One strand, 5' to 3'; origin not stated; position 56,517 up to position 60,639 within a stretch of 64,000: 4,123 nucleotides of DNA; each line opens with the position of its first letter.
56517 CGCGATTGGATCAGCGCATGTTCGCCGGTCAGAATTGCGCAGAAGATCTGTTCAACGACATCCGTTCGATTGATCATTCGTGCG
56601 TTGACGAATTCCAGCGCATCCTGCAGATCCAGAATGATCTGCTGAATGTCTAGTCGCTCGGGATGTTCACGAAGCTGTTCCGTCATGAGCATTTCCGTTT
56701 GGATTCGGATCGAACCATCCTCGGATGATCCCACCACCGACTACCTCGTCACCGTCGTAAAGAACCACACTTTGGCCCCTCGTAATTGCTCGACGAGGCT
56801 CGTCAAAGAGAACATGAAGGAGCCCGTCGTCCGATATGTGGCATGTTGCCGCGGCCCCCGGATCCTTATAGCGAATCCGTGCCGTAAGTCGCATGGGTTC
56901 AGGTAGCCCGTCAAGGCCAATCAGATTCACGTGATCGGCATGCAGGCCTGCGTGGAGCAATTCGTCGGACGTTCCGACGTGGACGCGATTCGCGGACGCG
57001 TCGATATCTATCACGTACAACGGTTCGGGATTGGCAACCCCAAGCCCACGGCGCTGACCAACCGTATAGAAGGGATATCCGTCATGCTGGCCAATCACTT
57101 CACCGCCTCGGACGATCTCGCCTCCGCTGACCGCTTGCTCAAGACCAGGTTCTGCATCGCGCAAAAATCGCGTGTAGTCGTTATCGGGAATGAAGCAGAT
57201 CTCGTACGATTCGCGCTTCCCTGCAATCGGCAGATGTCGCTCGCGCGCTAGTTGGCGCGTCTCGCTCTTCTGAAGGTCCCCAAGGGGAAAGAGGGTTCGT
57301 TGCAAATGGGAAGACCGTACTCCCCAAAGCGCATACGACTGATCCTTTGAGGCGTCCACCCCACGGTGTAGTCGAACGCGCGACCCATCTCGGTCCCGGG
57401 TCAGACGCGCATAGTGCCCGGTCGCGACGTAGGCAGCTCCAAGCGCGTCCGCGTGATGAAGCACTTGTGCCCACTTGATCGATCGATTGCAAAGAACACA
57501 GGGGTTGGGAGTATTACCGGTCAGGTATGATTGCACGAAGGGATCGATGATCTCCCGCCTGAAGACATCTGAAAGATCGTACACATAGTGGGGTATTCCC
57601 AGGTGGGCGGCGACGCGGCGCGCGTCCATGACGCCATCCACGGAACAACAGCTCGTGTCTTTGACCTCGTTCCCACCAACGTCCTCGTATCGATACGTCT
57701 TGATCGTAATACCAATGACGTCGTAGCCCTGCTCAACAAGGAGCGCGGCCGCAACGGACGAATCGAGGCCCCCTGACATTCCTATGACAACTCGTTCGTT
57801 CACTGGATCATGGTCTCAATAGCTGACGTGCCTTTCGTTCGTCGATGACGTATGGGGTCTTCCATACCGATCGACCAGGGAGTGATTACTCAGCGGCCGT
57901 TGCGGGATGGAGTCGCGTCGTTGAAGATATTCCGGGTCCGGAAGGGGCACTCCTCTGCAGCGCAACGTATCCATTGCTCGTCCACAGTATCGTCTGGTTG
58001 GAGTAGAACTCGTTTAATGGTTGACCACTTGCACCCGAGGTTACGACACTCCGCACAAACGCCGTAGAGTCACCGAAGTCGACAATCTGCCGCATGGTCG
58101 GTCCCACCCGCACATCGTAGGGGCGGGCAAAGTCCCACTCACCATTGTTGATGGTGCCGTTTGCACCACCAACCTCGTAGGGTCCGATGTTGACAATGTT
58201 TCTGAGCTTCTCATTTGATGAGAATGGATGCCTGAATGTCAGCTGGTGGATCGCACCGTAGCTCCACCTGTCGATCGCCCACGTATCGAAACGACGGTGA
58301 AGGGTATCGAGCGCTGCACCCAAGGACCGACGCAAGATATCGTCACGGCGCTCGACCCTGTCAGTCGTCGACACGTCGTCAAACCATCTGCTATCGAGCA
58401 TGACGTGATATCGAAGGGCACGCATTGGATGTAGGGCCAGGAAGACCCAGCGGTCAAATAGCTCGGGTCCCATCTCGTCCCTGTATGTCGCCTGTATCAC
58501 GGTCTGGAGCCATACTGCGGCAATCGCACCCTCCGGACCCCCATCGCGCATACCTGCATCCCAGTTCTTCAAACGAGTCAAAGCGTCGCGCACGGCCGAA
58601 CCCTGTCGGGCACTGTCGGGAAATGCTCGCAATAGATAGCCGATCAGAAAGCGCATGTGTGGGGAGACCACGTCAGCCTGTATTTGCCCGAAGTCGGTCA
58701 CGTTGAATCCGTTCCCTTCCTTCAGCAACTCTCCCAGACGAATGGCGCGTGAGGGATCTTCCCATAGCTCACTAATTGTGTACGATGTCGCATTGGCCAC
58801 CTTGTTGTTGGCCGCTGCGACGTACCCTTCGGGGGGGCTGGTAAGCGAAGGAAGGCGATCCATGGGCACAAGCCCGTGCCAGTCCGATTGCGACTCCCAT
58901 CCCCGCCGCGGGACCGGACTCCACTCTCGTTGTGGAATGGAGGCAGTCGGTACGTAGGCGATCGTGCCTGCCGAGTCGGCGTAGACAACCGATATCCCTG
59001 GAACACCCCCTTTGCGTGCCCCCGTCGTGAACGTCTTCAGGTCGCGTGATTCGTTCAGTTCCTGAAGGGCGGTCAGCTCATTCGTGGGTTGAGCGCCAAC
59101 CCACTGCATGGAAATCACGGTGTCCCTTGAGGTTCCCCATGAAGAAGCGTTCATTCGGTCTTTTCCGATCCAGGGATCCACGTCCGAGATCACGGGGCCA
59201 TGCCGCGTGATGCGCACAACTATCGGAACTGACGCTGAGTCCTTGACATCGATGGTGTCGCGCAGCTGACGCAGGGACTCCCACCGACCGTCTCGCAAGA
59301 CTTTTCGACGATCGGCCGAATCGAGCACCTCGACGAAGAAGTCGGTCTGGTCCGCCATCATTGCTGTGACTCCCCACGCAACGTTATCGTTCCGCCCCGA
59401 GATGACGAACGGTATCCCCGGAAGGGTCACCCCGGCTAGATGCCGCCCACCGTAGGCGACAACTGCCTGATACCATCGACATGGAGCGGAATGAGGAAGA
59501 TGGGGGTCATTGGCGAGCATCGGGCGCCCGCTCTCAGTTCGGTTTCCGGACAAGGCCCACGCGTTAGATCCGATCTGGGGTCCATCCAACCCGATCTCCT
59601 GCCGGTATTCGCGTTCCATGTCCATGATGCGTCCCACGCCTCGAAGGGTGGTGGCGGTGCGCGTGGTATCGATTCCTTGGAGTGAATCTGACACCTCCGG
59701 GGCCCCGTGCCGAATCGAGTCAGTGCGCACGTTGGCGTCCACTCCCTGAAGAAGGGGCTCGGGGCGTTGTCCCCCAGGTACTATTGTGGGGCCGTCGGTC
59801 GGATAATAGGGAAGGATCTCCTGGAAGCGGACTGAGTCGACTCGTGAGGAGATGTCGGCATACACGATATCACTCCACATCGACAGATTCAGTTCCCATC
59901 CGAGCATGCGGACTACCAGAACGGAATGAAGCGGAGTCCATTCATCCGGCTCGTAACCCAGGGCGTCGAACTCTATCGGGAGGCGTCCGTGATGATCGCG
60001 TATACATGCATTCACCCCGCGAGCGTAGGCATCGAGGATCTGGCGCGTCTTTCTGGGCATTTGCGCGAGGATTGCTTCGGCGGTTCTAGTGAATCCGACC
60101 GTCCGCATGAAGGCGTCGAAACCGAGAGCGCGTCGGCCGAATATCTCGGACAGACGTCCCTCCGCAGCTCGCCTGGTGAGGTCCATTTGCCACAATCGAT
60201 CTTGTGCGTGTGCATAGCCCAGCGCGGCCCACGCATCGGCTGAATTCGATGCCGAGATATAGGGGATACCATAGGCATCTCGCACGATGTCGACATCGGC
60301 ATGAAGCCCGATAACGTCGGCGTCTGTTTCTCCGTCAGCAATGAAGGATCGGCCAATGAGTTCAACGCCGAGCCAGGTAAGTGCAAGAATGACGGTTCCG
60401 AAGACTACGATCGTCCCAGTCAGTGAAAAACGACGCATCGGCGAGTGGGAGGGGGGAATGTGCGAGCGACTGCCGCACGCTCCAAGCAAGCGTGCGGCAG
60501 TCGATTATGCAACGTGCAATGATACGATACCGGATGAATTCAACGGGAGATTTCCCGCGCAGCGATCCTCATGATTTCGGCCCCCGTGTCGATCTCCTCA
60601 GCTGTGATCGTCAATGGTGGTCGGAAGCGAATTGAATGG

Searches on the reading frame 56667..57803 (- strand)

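Call 12: search_protein_families(library=pfam, proteins=[window:56667-57803:-])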
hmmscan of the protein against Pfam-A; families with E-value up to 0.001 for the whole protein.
window:56667-57803:- (378 aa): 6 families
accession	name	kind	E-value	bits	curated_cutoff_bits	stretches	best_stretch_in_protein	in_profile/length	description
PF03054.22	tRNA_Me_trans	-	1.1e-69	234.6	20.6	1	4-206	2-201/202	tRNA methyl transferase HUP domain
PF20258.4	tRNA_Me_trans_C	-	2.3e-17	63.5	20.6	1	287-360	4-77/77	Aminomethyltransferase beta-barrel domain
PF20259.3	tRNA_Me_trans_M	-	2.1e-16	59.7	27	1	230-277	15-65/66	tRNA methyl transferase PRC-barrel domain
PF02540.23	NAD_synthase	-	1.3e-05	24.9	21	0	3-26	19-42/242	NAD synthase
PF00764.25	Arginosuc_synth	-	0.00039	21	27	1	4-61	1-61/162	Arginosuccinate synthase N-terminal HUP domain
PF00733.27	Asn_synthase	-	0.00089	19.4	21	0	7-78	22-80/354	Asparagine synthase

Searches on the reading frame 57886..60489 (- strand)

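Call 12: search_protein_families(library=pfam, proteins=[window:57886-60489:-])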
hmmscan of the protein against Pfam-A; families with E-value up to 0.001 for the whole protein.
window:57886-60489:- (867 aa): 1 family
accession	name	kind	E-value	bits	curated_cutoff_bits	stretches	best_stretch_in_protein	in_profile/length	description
PF01804.23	Penicil_amidase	-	9.1e-199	663.2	21.3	1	65-847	1-669/675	Penicillin amidase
